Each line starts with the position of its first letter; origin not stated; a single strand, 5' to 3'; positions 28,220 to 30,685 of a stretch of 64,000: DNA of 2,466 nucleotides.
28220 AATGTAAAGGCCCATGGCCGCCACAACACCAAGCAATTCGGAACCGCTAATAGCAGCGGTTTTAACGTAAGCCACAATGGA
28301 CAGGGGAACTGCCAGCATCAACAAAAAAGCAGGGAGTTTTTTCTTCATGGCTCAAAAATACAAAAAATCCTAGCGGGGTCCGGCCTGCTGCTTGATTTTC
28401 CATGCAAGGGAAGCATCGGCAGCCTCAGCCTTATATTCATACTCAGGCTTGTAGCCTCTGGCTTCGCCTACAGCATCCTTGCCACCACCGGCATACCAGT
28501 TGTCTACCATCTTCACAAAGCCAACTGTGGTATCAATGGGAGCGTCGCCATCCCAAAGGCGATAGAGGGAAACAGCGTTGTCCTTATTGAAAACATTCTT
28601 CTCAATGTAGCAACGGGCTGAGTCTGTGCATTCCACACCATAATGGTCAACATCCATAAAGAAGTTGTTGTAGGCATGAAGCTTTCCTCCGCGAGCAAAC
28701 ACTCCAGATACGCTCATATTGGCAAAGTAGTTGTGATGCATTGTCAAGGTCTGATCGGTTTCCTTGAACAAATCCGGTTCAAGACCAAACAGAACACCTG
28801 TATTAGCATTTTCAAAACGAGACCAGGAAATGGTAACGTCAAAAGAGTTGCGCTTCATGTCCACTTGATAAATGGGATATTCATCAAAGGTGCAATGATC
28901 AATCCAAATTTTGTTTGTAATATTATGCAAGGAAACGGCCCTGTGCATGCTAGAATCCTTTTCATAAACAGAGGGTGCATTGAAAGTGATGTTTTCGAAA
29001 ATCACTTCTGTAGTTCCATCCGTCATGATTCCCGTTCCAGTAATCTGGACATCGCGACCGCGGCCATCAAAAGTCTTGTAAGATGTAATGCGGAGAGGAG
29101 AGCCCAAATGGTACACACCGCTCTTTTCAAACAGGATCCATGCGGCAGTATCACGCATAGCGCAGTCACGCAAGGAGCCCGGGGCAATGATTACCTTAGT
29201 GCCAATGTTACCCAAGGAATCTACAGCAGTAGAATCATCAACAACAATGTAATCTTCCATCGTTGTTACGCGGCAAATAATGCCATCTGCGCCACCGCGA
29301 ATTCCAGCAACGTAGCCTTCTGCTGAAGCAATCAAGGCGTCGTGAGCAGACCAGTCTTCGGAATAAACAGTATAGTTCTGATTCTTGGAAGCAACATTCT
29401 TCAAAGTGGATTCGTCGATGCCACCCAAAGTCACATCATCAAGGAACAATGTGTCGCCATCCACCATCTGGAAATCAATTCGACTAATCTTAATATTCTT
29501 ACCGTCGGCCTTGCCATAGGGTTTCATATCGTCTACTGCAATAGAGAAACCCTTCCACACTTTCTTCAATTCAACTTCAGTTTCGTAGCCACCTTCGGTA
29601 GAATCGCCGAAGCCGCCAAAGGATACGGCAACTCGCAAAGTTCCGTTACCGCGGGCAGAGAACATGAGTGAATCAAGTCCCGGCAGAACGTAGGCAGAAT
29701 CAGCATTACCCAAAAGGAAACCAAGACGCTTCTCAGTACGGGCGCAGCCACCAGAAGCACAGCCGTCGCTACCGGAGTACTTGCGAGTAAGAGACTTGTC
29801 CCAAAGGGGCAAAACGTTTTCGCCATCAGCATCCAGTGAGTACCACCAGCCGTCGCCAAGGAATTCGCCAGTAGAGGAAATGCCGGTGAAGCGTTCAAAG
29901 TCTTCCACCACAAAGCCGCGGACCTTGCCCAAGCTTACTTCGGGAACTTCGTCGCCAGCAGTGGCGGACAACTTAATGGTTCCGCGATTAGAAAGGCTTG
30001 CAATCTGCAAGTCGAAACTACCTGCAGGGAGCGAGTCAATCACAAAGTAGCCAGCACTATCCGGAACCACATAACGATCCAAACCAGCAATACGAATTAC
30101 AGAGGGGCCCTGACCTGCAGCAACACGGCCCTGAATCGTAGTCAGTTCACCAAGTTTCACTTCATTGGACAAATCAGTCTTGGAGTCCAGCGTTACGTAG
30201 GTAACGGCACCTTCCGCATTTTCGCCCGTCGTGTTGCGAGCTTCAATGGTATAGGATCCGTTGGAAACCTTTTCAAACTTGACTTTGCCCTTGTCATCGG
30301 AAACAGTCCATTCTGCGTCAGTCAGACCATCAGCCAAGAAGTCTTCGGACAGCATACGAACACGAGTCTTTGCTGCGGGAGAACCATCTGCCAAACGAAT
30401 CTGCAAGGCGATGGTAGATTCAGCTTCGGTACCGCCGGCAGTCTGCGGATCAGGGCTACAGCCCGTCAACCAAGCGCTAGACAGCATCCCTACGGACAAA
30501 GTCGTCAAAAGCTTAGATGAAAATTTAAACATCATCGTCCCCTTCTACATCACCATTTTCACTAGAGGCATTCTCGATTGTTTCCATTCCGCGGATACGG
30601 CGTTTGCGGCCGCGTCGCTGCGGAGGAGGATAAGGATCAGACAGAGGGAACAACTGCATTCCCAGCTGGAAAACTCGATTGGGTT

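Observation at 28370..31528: Candidate polysaccharide-sensing system: TIGR02147 HTH protein coupled to a catalytically dead pectate-lyase lipoprotein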

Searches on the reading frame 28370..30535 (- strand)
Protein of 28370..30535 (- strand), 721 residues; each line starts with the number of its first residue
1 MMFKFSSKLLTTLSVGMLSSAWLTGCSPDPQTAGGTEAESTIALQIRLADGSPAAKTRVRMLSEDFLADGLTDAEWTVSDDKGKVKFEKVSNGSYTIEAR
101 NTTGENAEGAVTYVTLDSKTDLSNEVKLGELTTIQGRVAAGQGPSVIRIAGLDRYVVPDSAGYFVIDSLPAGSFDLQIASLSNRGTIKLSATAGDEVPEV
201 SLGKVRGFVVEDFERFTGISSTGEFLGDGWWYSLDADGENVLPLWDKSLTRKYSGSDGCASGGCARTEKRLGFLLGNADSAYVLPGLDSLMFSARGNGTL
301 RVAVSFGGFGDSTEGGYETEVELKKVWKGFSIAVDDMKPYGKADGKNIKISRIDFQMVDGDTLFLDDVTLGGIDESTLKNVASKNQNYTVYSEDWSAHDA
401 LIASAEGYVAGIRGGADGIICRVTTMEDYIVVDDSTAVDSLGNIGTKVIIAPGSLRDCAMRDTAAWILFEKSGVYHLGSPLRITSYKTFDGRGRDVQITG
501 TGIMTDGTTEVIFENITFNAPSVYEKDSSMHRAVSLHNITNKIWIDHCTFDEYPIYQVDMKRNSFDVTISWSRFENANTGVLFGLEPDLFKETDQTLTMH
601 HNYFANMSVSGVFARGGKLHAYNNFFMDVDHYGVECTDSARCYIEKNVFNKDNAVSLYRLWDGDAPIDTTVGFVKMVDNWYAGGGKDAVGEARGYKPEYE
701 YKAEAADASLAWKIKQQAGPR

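Call 3: search_protein_families(library=pfam, proteins=[window:28370-30535:-], max_evalue=0.01)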
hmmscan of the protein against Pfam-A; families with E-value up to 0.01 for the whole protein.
window:28370-30535:- (721 aa): 5 families
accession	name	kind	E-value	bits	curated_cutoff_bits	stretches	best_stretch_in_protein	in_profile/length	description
PF00544.25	Pectate_lyase_4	-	7.6e-20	71.9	24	1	483-649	33-211/211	Pectate lyase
PF13620.12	CarboxypepD_reg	-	1.5e-07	32.1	32.3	0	42-120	2-75/82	Carboxypeptidase regulatory-like domain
PF13229.12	Beta_helix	-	8.5e-07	29.2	25.9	1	499-649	22-158/158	Right handed beta helix region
PF13715.12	CarbopepD_reg_2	-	0.0011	19.5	32.2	0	147-182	19-54/88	CarboxypepD_reg-like domain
PF05048.19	NosD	-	0.0048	16.8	23.6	0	563-659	45-135/212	Periplasmic copper-binding protein (NosD)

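Call 4: search_protein_families(library=ncbifam, proteins=[window:28370-30535:-], max_evalue=0.01)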
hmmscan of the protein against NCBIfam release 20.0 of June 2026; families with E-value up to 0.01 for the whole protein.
window:28370-30535:- (721 aa): 0 families

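Call 5: search_solved_structures(query=window:28370-30535:-, max_evalue=1, show_alignments=5)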
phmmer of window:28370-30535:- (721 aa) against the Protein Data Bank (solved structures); distinct sequences matched with E-value up to 1: 21.
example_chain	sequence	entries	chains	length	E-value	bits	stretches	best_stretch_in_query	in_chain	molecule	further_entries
6fi2_A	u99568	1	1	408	1.7e-25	92.6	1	451-652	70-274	VexL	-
3vmv_A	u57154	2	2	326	1.4e-16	63.1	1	489-688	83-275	Pectate lyase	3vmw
7xks_A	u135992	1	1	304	9.9e-13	50.4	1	491-705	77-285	Pectate lyase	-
3zsc_A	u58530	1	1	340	2.1e-12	49.3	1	468-627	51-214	PECTATE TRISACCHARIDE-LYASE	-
1pxz_A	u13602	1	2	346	9.5e-12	47.2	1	450-649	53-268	Major pollen allergen Jun a 1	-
2ewe_A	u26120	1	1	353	8.4e-09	37.4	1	406-652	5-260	Pectate lyase C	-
1air_A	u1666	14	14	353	1.2e-08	37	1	406-652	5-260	PECTATE LYASE C | PROTEIN (PECTATE LYASE C)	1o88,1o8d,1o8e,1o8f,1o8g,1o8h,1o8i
7bbv_A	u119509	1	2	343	2.2e-08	36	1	473-654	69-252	Pectate lyase B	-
2qy1_A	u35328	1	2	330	1.5e-07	33.3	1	407-651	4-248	Pectate lyase II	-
1pcl_A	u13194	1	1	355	1.9e-07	33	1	479-719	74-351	PECTATE LYASE E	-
1vbl_A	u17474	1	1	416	2.5e-07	32.5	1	487-627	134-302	pectate lyase 47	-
2qx3_A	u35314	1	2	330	3.5e-07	32.1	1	407-651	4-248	Pectate lyase II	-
2qxz_A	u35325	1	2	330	6.3e-07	31.2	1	407-651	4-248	pectate lyase II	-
5gt5_A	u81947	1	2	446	8.5e-07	30.8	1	540-576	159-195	Pectate lyase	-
1qcx_A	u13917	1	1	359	7.6e-05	24.3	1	467-655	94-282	PECTIN LYASE B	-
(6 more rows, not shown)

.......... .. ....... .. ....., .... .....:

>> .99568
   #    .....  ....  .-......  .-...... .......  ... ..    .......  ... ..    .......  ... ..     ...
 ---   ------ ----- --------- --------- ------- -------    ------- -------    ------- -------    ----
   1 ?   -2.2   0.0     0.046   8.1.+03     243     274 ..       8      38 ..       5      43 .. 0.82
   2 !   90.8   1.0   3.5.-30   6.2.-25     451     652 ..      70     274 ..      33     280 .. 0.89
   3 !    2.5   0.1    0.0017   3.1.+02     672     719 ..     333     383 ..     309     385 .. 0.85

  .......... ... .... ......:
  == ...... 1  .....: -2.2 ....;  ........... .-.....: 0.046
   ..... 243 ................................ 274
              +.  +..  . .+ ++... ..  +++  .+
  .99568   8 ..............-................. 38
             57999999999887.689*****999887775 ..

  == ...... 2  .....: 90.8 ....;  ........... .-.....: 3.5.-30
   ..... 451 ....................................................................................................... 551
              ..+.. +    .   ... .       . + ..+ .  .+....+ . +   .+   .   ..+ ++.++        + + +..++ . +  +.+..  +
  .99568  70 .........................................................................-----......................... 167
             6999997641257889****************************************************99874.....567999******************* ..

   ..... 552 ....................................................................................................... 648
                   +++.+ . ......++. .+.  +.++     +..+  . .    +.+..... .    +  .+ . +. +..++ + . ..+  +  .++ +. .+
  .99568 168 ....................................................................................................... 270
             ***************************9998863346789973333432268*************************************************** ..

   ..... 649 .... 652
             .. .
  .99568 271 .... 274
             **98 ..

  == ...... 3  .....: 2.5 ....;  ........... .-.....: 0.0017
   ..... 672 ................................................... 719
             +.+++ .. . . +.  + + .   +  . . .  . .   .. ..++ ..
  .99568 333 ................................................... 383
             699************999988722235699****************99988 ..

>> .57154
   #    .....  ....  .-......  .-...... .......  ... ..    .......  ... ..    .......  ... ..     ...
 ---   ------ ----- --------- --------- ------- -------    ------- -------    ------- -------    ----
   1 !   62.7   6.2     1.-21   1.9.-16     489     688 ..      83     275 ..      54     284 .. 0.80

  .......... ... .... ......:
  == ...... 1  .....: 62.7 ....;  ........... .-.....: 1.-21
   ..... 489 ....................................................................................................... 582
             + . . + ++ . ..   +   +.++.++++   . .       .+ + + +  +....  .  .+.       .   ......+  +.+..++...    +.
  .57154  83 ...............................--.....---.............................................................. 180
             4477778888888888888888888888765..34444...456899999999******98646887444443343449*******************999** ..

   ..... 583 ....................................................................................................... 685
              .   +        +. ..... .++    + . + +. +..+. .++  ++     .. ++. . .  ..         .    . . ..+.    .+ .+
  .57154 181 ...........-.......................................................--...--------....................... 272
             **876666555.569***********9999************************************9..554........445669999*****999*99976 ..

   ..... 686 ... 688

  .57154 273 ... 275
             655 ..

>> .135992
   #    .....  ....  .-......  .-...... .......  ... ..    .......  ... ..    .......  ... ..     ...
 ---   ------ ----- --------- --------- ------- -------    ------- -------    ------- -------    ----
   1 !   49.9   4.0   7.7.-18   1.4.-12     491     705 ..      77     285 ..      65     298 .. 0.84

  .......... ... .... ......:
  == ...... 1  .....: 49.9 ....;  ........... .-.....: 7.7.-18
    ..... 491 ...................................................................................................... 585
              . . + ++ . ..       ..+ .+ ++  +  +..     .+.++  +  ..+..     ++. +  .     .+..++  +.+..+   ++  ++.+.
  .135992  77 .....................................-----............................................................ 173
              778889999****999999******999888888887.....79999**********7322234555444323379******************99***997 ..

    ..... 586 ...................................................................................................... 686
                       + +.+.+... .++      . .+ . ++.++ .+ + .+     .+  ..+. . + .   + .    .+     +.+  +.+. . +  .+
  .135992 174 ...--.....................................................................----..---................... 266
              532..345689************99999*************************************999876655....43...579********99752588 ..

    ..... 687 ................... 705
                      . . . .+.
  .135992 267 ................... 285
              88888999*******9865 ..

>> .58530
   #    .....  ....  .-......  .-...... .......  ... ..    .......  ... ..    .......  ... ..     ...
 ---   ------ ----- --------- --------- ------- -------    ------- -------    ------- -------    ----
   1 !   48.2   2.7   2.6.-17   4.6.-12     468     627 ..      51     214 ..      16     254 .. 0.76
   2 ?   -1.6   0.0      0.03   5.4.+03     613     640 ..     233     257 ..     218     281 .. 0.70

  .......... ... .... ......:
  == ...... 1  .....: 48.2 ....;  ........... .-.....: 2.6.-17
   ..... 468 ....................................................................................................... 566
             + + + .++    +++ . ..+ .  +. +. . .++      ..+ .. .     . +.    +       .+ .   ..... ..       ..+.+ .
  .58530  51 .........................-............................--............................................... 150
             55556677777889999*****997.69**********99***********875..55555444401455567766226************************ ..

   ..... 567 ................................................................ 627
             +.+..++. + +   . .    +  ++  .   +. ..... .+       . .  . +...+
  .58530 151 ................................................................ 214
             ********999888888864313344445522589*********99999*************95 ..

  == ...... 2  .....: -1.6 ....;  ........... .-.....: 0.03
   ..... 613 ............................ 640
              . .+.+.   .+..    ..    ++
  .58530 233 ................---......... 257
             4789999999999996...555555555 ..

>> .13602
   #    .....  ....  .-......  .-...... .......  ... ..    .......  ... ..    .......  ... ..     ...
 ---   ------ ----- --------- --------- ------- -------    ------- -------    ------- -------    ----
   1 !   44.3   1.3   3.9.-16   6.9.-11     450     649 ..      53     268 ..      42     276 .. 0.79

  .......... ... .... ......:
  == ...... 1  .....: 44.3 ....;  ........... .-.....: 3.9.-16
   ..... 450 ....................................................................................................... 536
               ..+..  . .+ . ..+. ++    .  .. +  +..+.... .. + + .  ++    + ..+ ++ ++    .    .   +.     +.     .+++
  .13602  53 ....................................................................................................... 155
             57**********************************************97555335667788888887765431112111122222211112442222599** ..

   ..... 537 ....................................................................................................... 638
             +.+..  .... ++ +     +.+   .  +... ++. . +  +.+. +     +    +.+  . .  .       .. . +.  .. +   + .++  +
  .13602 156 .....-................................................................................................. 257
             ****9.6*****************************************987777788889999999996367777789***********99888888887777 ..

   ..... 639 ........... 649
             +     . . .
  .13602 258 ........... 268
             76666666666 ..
